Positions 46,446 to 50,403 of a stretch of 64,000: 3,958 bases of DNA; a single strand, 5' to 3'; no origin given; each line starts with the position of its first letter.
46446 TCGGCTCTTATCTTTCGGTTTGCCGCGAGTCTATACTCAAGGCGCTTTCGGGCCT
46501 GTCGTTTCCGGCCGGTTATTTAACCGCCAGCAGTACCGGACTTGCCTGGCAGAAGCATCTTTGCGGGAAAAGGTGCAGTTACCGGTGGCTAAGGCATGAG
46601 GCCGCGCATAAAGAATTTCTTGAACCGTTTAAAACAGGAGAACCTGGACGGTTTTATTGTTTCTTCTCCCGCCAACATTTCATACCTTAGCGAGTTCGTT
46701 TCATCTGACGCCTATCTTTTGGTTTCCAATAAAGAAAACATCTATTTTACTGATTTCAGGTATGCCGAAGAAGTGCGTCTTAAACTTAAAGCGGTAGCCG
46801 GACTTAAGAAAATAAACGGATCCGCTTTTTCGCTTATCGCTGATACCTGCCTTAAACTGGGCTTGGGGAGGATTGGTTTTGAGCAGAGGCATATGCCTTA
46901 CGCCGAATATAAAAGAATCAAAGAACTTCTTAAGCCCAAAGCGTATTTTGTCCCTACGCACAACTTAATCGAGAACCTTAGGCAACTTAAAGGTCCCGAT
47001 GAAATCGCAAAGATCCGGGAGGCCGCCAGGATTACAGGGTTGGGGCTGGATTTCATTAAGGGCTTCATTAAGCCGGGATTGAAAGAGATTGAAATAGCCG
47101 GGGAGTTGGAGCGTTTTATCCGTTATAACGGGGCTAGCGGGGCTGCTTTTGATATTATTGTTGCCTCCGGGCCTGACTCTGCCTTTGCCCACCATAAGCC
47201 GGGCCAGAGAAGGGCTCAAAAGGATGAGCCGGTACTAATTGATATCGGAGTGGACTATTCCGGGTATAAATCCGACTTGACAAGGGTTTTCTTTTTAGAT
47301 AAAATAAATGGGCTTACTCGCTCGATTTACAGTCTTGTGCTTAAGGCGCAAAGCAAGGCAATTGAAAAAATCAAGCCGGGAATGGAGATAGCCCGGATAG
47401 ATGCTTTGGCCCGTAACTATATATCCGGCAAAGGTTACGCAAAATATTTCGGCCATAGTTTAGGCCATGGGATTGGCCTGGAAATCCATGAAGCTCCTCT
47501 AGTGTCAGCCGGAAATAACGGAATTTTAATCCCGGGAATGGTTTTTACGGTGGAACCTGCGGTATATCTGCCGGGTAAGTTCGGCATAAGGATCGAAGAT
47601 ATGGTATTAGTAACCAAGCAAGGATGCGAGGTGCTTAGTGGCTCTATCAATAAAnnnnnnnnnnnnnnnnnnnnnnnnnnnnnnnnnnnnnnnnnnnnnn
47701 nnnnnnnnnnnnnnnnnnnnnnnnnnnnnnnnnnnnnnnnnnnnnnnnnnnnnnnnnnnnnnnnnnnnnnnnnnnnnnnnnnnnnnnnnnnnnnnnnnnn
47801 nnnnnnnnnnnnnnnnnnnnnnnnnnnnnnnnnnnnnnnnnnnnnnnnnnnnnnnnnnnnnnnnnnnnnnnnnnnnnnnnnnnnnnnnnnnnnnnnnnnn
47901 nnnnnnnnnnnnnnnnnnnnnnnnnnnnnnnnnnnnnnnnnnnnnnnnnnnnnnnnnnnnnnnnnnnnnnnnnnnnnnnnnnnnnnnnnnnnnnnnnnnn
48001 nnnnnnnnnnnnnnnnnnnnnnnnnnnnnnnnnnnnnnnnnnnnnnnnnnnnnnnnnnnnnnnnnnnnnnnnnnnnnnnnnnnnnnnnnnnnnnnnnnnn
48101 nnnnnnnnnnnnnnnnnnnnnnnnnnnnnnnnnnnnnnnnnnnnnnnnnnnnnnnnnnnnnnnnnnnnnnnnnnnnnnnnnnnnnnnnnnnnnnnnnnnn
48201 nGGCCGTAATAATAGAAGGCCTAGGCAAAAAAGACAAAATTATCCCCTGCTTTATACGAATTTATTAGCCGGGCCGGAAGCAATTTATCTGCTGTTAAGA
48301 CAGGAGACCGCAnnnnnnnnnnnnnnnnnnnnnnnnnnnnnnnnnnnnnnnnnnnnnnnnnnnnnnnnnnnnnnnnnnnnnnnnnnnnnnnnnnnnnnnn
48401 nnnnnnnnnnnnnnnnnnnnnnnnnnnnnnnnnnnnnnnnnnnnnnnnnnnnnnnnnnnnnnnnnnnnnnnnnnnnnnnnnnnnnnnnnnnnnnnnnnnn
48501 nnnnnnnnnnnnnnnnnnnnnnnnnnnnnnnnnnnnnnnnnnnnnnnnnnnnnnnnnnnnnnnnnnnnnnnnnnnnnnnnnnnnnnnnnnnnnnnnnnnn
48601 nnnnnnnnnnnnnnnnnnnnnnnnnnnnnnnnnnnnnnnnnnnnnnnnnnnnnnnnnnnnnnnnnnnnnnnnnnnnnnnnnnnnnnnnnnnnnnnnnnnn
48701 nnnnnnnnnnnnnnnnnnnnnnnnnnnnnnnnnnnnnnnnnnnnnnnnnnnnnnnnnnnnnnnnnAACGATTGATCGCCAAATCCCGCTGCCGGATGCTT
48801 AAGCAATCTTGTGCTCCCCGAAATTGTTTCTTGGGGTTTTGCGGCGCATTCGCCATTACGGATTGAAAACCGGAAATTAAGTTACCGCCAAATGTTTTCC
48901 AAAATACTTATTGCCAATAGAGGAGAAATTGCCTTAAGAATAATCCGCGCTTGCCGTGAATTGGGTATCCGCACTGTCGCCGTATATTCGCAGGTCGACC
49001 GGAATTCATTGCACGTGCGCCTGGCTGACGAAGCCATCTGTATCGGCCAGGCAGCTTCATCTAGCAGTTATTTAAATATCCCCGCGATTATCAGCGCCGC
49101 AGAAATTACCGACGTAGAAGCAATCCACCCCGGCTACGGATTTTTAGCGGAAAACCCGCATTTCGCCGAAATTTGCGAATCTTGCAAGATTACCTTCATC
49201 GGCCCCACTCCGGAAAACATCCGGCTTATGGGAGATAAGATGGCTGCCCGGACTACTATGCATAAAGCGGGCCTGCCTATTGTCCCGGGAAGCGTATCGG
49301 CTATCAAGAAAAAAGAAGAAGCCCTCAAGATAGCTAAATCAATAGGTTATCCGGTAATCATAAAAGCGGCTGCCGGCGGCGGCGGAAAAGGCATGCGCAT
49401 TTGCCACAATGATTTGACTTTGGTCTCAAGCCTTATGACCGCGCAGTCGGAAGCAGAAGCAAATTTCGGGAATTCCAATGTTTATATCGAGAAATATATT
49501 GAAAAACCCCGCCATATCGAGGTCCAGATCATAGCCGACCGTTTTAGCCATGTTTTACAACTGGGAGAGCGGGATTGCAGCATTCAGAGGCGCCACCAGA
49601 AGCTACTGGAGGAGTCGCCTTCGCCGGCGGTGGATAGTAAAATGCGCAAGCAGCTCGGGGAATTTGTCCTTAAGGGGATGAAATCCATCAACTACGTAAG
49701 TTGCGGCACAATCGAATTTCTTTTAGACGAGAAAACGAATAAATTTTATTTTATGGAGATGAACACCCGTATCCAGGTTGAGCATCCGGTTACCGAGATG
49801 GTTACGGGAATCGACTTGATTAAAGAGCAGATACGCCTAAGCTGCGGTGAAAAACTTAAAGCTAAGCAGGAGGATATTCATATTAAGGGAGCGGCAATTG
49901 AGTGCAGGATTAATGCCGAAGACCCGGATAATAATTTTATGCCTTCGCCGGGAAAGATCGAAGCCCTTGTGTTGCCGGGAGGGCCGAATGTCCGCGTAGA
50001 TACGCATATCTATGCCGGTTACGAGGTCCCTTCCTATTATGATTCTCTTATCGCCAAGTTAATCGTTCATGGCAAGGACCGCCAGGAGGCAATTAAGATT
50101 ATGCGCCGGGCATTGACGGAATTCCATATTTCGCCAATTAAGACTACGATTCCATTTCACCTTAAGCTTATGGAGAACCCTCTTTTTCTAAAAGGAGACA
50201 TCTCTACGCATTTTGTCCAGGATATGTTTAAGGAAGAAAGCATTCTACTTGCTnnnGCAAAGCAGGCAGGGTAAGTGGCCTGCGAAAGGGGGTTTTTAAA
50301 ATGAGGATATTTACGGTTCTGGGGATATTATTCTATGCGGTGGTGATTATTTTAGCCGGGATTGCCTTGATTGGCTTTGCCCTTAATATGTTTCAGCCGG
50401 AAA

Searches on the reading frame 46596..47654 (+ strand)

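Call 39: search_protein_families(library=pfam, proteins=[window:46596-47654:+], max_evalue=0.0001)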
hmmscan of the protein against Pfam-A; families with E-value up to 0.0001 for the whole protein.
window:46596-47654:+ (353 aa): 2 families
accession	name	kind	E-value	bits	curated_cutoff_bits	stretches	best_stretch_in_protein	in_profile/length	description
PF00557.29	Peptidase_M24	-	1.4e-65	221.4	23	1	139-341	2-208/208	Metallopeptidase family M24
PF01321.24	Creatinase_N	-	1.9e-24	87.1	22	1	4-130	1-127/128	Creatinase/Prolidase N-terminal domain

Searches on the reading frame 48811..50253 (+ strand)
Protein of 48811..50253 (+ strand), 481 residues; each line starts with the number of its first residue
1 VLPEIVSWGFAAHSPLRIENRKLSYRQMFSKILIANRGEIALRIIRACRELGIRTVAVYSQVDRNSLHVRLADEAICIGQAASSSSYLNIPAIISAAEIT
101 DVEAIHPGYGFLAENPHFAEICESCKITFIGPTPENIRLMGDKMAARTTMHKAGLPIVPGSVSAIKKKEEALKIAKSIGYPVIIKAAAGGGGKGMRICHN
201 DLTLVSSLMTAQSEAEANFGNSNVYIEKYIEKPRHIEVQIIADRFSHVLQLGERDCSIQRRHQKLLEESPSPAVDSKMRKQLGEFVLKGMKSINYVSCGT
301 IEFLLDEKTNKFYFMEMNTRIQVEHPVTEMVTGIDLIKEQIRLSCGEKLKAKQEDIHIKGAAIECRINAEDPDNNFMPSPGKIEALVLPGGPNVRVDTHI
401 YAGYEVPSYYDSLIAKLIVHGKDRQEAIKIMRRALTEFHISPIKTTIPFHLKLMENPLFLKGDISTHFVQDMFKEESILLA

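Call 39: search_protein_families(library=pfam, proteins=[window:48811-50253:+], max_evalue=0.0001)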
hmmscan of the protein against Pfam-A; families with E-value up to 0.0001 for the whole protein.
window:48811-50253:+ (481 aa): 6 families
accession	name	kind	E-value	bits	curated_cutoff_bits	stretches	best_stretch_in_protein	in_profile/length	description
PF02786.22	CPSase_L_D2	-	6.2e-77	258.3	19.8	1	142-351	1-210/211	Carbamoyl-phosphate synthase L chain, ATP binding domain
PF00289.28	Biotin_carb_N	-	2.8e-47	160.2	25.5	1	28-137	1-110/110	Biotin carboxylase, N-terminal domain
PF02785.25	Biotin_carb_C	-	1.5e-42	144.5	32.4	1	364-470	1-107/108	Biotin carboxylase C-terminal domain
PF07478.18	Dala_Dala_lig_C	-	4.9e-10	39.7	24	1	152-319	4-174/204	D-ala D-ala ligase C-terminus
PF02222.28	ATP-grasp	-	5.5e-08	33.1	27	1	162-320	13-162/179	ATP-grasp domain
PF08443.16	RimK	-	9.9e-05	22.5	21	0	148-341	9-185/188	RimK-like ATP-grasp domain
